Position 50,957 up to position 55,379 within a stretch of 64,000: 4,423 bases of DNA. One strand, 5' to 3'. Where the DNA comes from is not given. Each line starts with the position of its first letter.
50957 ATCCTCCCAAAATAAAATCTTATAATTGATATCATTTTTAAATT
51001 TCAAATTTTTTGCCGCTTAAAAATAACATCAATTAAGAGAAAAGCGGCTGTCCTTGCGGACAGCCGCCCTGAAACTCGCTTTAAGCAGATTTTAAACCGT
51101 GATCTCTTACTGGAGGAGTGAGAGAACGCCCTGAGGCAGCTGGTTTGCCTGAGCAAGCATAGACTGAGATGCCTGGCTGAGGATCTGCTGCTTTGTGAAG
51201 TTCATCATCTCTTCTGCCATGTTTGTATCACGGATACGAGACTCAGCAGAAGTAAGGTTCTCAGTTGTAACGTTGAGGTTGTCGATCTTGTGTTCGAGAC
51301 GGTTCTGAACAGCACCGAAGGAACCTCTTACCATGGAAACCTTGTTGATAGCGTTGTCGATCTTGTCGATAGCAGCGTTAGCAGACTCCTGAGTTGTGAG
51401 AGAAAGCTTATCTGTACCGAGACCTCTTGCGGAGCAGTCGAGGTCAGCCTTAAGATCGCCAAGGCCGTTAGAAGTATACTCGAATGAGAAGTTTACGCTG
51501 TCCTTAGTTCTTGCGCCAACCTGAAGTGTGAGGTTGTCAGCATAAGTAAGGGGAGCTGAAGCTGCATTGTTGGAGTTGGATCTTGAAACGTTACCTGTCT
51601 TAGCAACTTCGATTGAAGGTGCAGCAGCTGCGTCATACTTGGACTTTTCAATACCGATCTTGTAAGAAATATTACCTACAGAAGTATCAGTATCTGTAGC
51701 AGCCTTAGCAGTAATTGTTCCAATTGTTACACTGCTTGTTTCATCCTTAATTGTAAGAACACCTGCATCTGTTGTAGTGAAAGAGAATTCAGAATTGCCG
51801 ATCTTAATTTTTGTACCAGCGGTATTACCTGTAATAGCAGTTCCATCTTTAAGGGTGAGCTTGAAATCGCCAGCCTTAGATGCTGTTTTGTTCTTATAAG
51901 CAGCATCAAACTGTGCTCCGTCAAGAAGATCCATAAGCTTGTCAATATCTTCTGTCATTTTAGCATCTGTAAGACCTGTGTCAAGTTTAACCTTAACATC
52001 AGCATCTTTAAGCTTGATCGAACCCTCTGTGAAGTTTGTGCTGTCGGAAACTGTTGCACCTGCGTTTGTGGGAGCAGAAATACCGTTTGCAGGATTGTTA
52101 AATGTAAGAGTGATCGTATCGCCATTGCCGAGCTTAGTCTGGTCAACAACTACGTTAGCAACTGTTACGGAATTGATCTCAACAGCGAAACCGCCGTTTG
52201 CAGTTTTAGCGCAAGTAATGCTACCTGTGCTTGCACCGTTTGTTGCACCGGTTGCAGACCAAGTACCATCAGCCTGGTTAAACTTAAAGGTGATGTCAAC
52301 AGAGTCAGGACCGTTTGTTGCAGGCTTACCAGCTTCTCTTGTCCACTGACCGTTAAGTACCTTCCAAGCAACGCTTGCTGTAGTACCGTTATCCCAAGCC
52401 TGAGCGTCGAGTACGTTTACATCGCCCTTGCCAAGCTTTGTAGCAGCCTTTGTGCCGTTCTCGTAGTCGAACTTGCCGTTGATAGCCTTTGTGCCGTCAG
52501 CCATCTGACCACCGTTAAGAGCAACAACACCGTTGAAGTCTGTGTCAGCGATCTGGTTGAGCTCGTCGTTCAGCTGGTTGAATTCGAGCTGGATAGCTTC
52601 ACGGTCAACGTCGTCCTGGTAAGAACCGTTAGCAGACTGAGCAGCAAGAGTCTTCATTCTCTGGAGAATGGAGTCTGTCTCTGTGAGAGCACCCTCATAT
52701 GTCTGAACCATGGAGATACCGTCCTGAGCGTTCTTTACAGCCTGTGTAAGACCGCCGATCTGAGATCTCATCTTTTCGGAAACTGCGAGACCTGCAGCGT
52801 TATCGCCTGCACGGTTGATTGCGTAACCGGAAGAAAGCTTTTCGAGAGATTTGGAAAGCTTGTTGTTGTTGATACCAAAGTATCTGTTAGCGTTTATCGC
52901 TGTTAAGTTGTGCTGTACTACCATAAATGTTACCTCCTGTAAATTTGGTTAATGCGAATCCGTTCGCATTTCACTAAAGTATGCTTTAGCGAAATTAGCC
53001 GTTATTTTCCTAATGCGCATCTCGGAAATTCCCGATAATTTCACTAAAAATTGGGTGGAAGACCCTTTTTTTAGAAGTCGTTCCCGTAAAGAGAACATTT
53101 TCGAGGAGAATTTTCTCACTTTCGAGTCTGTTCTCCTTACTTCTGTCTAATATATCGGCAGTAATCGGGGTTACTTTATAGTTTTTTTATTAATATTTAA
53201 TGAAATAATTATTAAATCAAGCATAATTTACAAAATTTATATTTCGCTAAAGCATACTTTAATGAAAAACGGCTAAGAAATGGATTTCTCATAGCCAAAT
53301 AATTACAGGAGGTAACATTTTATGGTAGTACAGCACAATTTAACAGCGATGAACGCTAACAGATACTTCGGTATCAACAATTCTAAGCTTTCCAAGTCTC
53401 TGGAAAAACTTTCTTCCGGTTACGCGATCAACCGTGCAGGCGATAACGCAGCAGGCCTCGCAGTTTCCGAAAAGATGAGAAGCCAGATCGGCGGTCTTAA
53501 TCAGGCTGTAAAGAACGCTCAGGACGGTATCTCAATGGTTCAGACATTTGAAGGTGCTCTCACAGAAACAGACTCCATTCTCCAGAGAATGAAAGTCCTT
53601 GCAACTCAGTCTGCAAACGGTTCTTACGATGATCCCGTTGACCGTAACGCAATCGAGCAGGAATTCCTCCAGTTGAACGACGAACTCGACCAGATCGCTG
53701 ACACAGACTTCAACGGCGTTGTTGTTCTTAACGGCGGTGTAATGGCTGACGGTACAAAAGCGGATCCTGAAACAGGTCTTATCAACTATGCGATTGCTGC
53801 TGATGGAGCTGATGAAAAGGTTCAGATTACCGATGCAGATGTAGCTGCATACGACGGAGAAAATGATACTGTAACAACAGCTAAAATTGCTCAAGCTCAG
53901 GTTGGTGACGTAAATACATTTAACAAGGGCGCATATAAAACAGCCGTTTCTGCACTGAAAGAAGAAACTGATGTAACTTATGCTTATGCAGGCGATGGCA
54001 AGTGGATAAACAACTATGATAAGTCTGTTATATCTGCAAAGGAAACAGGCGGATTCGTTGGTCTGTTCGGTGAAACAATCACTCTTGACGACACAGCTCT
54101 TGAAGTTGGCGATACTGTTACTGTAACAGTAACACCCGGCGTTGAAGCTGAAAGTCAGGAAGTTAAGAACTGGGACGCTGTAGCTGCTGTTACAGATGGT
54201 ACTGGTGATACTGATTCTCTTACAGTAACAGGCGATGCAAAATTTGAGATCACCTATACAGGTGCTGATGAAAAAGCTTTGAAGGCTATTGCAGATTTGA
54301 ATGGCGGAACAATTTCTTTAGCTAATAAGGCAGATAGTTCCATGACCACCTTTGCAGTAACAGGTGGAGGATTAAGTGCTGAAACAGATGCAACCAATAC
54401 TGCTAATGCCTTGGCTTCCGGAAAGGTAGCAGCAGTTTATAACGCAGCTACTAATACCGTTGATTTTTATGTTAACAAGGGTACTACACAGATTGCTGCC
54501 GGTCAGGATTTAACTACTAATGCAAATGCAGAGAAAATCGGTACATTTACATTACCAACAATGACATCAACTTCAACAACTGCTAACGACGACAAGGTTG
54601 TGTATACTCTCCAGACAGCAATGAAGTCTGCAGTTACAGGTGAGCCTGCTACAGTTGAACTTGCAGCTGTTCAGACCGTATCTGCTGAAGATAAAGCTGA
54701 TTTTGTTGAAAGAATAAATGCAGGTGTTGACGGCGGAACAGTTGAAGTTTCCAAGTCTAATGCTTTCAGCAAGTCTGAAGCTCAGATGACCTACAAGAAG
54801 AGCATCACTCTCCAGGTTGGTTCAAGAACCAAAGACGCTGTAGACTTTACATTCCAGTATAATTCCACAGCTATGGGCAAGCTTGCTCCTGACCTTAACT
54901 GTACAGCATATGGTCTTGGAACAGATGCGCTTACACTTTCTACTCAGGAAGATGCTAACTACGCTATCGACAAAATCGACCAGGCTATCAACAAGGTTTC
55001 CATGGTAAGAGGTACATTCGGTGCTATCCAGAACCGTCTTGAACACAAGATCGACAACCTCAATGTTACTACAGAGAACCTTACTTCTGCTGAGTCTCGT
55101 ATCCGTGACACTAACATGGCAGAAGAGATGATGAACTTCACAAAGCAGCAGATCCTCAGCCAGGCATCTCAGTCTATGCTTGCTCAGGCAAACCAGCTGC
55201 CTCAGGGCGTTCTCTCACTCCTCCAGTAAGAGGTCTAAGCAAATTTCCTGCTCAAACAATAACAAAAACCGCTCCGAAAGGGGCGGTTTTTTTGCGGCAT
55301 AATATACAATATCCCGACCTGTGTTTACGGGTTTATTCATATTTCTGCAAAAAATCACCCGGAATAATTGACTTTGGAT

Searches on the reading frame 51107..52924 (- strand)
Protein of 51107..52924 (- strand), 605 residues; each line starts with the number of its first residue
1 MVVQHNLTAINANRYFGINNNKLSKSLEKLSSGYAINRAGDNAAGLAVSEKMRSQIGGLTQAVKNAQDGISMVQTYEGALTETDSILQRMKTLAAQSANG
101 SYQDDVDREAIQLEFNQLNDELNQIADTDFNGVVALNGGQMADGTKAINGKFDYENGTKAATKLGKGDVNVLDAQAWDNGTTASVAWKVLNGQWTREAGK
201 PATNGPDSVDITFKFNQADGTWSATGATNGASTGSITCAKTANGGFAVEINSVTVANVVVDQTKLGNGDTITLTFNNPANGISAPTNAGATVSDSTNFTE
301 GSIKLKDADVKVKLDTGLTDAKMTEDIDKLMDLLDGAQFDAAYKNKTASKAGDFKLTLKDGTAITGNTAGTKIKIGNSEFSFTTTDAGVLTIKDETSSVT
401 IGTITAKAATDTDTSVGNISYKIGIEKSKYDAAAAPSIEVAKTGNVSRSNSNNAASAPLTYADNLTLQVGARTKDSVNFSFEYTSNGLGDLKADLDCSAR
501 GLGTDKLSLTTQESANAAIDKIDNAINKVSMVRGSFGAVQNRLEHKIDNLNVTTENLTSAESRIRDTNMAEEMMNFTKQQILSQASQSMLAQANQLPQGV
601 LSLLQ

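Call 8: search_protein_families(library=pfam, proteins=[window:51107-52924:-])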
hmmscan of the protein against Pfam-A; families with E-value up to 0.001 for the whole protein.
window:51107-52924:- (605 aa): 2 families
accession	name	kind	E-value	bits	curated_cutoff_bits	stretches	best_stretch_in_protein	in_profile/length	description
PF00669.25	Flagellin_N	-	9.5e-40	136.3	26.6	1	3-138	1-136/139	Bacterial flagellin N-terminal helical region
PF00700.27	Flagellin_C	-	3.3e-29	101.5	23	1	519-604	1-86/86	Bacterial flagellin C-terminal helical region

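Call 10: find_encoding_contigs(protein=window:51107-52924:-, flank=6000, max_places=10)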
Protein window:51107-52924:- (605 aa): no gene with exactly this product is on record in the collection.

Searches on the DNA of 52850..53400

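Call 23: search_rna_families(source=window, start=52850, end=53400, threshold=evalue, max_evalue=10)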
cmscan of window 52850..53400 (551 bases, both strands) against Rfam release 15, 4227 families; matches with E-value up to 10: 4.
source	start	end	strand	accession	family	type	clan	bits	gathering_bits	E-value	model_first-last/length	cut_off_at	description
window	53084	53140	-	RF03918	mir-4922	Gene; miRNA;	-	28.1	82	0.0076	1-65/65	no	mir-4922 microRNA precursor family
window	52963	53072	+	RF01770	rimP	Cis-reg; leader;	-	15.4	47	8.9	1-102/102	no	Gammaprotebacteria rimP leader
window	53066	53164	-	RF02034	IMES-1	Gene;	-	13.2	81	2.8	1-191/191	no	IMES-1 RNA motif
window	52930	53069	+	RF00230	T-box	Cis-reg; leader;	-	10.3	93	8.4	1-219/219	no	T-box leader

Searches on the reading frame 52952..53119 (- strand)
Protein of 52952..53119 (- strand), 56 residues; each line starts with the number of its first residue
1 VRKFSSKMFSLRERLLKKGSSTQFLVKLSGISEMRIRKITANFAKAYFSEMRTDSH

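Call 34: find_encoding_contigs(protein=window:52952-53119:-, flank=3000, max_places=10)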
Protein seq(56 aa) (56 aa): no gene with exactly this product is on record in the collection.

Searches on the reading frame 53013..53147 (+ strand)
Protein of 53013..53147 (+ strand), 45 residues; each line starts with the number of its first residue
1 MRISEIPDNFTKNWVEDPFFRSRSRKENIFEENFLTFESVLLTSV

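Call 35: find_encoding_contigs(protein=window:53013-53147:+, flank=3000, max_places=10)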
Protein seq(45 aa) (45 aa): no gene with exactly this product is on record in the collection.

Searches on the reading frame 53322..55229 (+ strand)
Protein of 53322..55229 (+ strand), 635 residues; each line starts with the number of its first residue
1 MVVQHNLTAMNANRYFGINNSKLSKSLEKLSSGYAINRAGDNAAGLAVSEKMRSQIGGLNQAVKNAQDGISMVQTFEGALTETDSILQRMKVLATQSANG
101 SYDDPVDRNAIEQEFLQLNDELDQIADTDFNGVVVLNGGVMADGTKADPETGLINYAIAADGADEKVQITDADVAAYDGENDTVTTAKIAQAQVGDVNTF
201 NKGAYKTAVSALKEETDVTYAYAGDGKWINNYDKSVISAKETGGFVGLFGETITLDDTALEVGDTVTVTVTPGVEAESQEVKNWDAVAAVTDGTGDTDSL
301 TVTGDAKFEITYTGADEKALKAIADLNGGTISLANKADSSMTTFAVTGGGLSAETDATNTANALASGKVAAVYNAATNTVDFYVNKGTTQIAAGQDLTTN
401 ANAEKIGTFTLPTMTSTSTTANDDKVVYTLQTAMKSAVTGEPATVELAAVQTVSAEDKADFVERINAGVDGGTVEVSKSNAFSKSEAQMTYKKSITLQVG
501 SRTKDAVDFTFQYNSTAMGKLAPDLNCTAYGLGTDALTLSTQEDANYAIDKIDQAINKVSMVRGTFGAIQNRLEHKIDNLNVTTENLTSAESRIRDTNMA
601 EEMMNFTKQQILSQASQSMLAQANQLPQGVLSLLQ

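Call 8: search_protein_families(library=pfam, proteins=[window:53322-55229:+])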
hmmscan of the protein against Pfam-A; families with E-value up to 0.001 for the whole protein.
window:53322-55229:+ (635 aa): 2 families
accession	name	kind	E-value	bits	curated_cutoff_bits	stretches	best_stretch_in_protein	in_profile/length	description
PF00669.25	Flagellin_N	-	6.9e-40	136.8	26.6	1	3-138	1-136/139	Bacterial flagellin N-terminal helical region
PF00700.27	Flagellin_C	-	3.5e-29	101.4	23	1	549-634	1-86/86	Bacterial flagellin C-terminal helical region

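Call 9: find_encoding_contigs(protein=window:53322-55229:+, flank=6000, max_places=10)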
Protein window:53322-55229:+ (635 aa): no gene with exactly this product is on record in the collection.

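Call 11: find_homologous_proteins(query=window:53322-55229:+, max_evalue=1e-20)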
Query window:53322-55229:+ (635 aa): 6930 proteins with E <= 1e-20 among 8000 candidates; the best 120 are listed.
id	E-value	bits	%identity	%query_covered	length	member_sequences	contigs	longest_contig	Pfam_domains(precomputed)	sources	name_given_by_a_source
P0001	4.6e-189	648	56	100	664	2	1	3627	PF00700.28,PF00669.26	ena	-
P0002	7.8e-175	601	56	100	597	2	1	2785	PF00700.28,PF00669.26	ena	-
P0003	3.1e-172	592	57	100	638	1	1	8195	PF00700.28,PF00669.26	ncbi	ncbi:MAG: flagellin [Oscillospiraceae bacterium]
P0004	1.3e-162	561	53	100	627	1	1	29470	PF00700.28,PF00669.26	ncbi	-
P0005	2.2e-159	550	65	43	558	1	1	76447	PF00700.28,PF00669.26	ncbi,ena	-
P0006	9.2e-155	535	51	100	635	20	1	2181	PF00700.28,PF00669.26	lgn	-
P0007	5.1e-154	532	85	25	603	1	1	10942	PF00700.28,PF00669.26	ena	-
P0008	9.8e-154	531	51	100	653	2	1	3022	PF00700.28,PF00669.26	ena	-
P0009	4.1e-153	529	52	100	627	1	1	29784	PF00700.28,PF00669.26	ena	-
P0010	6.4e-153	528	82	28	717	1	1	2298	PF00700.28,PF00669.26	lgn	-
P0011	3.2e-152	526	67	36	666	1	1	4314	PF00700.28,PF00669.26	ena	-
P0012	6.8e-152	525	90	25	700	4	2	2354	PF00700.28,PF00669.26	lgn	-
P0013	1.6e-151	524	88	26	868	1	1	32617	PF00700.28,PF00669.26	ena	-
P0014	7.0e-150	518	89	25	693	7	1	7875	PF00700.28,PF00669.26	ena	-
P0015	8.4e-150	518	84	25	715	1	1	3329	PF00700.28,PF00669.26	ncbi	-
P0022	6.5e-148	512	92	23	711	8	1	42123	PF00700.28,PF00669.26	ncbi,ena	-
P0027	1.7e-147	511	89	25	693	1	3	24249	PF00700.28,PF00669.26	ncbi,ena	-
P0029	2.2e-147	510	89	25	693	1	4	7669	PF00700.28,PF00669.26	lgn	-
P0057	9.2e-145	502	59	42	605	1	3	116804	PF00700.28,PF00669.26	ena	-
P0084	1.8e-141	491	52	100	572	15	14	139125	PF00700.28,PF00669.26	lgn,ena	-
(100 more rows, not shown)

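Call 44: find_encoding_contigs(protein=P0004, flank=3000, max_places=6)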
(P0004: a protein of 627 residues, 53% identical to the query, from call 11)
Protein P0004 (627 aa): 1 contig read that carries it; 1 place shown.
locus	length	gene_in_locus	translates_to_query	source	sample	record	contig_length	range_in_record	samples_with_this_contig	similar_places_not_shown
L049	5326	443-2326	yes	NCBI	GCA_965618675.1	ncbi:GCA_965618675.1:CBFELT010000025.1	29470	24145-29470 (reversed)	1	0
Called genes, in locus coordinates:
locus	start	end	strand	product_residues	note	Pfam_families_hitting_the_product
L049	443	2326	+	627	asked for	PF00669:Flagellin_N, PF00700:Flagellin_C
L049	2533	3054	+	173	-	-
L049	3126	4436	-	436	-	PF01964:ThiC_Rad_SAM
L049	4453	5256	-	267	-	PF08543:Phos_pyr_kin, PF00294:PfkB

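Call 45: find_encoding_contigs(protein=P0084, flank=3000, max_places=6)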
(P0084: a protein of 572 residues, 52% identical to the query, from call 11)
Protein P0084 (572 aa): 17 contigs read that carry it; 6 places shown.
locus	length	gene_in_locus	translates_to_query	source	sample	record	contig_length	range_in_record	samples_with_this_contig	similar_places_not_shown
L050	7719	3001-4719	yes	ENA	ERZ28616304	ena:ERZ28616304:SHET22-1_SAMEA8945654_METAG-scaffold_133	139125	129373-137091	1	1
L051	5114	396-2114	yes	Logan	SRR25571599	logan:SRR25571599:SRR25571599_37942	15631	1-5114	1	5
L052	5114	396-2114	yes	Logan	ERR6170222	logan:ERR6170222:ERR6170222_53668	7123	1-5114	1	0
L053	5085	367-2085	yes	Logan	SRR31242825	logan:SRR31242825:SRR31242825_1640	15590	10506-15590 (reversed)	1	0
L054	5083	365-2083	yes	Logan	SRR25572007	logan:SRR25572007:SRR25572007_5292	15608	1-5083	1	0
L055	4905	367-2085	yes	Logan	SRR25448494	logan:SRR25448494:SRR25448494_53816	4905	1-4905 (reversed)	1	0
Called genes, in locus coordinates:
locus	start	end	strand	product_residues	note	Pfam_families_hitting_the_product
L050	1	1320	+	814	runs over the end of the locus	-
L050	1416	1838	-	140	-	PF03652:RuvX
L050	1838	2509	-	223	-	PF00300:His_Phos_1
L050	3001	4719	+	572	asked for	PF00669:Flagellin_N, PF00700:Flagellin_C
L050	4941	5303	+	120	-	PF03788:LrgA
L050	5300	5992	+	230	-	PF04172:LrgB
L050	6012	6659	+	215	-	PF00702:Hydrolase, PF12710:HAD, PF13419:HAD_2, PF13242:Hydrolase_like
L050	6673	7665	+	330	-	PF00248:Aldo_ket_red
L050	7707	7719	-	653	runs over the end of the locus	PF13377:Peripla_BP_3, PF00990:GGDEF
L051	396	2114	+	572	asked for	PF00669:Flagellin_N, PF00700:Flagellin_C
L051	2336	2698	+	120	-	PF03788:LrgA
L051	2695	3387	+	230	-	PF04172:LrgB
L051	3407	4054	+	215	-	PF00702:Hydrolase, PF12710:HAD, PF13419:HAD_2, PF13242:Hydrolase_like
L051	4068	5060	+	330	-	PF00248:Aldo_ket_red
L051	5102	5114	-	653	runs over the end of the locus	PF13377:Peripla_BP_3, PF00990:GGDEF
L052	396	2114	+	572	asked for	PF00669:Flagellin_N, PF00700:Flagellin_C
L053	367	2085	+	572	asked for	PF00669:Flagellin_N, PF00700:Flagellin_C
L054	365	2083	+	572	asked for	PF00669:Flagellin_N, PF00700:Flagellin_C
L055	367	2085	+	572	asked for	PF00669:Flagellin_N, PF00700:Flagellin_C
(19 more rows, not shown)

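Call 46: find_encoding_contigs(protein=P0022, flank=3000, max_places=6)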
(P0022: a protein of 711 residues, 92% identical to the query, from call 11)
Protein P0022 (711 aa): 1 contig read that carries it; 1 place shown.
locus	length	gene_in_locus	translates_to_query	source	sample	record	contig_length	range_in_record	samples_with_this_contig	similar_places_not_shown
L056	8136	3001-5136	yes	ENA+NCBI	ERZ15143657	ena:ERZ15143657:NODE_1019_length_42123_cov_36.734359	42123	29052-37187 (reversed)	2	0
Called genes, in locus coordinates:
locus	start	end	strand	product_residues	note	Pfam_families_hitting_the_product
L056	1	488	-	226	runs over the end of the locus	PF01987:AIM24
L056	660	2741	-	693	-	PF00669:Flagellin_N, PF00700:Flagellin_C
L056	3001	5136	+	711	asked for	PF00669:Flagellin_N, PF00700:Flagellin_C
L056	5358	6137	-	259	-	PF02567:PhzC-PhzF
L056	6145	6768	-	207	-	PF21982:RecX_HTH1 (faint), PF02631:RecX_HTH2, PF21981:RecX_HTH3 (weak)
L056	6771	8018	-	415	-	-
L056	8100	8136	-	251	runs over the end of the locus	PF12724:Flavodoxin_5, PF13484:Fer4_16 (faint), PF14697:Fer4_21 (faint), PF00037:Fer4 (weak), PF12797:Fer4_2 (weak), PF12837:Fer4_6 (weak), PF13237:Fer4_10 (faint), PF12798:Fer4_3 (faint), +2 more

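Call 58: find_encoding_contigs(protein=P0057, flank=5000, max_places=10)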
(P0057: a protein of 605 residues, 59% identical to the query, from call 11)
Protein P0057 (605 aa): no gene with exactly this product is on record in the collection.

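Call 59: find_encoding_contigs(protein=P0029, flank=1500, max_places=10)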
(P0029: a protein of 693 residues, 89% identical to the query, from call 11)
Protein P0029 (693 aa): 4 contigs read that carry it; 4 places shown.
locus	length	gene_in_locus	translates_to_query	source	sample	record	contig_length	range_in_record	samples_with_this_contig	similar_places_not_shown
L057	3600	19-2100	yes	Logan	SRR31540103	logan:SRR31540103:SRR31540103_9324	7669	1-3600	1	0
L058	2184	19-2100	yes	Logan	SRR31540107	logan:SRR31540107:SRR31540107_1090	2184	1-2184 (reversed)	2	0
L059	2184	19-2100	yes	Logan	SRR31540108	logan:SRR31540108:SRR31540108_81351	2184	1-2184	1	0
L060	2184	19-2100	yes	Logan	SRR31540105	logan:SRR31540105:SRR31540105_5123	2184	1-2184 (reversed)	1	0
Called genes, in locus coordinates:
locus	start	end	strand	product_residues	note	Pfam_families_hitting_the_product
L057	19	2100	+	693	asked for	PF00669:Flagellin_N, PF00700:Flagellin_C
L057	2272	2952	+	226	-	PF01987:AIM24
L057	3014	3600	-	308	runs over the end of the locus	-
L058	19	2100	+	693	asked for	PF00669:Flagellin_N, PF00700:Flagellin_C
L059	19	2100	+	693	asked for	PF00669:Flagellin_N, PF00700:Flagellin_C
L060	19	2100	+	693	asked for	PF00669:Flagellin_N, PF00700:Flagellin_C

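Call 60: find_encoding_contigs(protein=P0027, flank=1500, max_places=10)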
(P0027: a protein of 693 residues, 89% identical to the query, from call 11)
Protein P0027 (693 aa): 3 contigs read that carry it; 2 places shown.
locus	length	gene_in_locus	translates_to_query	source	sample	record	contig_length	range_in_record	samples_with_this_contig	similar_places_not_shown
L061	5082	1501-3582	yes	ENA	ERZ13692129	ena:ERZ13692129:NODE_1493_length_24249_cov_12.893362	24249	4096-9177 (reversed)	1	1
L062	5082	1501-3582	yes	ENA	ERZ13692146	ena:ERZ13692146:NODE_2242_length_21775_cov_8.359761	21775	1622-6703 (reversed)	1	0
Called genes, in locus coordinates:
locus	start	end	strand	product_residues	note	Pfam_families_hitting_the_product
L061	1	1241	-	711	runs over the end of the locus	PF00669:Flagellin_N, PF00700:Flagellin_C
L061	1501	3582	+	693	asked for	PF00669:Flagellin_N, PF00700:Flagellin_C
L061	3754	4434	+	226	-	PF01987:AIM24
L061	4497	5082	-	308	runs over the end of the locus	-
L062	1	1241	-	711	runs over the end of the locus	PF00669:Flagellin_N, PF00700:Flagellin_C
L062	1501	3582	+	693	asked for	PF00669:Flagellin_N, PF00700:Flagellin_C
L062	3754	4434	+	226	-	PF01987:AIM24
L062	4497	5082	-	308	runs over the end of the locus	-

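Call 69: list_cluster_members(proteins=[P0022, P0057, P0004])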
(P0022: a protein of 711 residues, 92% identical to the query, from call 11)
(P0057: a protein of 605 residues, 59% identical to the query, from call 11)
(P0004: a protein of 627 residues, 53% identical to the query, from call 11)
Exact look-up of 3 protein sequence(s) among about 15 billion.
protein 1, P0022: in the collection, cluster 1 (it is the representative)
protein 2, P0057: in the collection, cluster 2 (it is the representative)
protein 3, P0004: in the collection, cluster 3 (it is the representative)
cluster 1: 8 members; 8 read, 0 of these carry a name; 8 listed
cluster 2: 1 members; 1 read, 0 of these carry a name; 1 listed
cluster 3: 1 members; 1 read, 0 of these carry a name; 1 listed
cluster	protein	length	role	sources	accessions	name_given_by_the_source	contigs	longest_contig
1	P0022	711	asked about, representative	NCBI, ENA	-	-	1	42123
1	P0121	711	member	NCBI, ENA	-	-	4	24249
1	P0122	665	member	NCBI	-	-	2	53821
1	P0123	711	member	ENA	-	-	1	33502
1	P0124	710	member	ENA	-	-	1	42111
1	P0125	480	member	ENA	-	-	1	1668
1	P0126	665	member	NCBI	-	-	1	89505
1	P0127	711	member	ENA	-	-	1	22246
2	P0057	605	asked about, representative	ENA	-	-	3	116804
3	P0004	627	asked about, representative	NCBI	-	-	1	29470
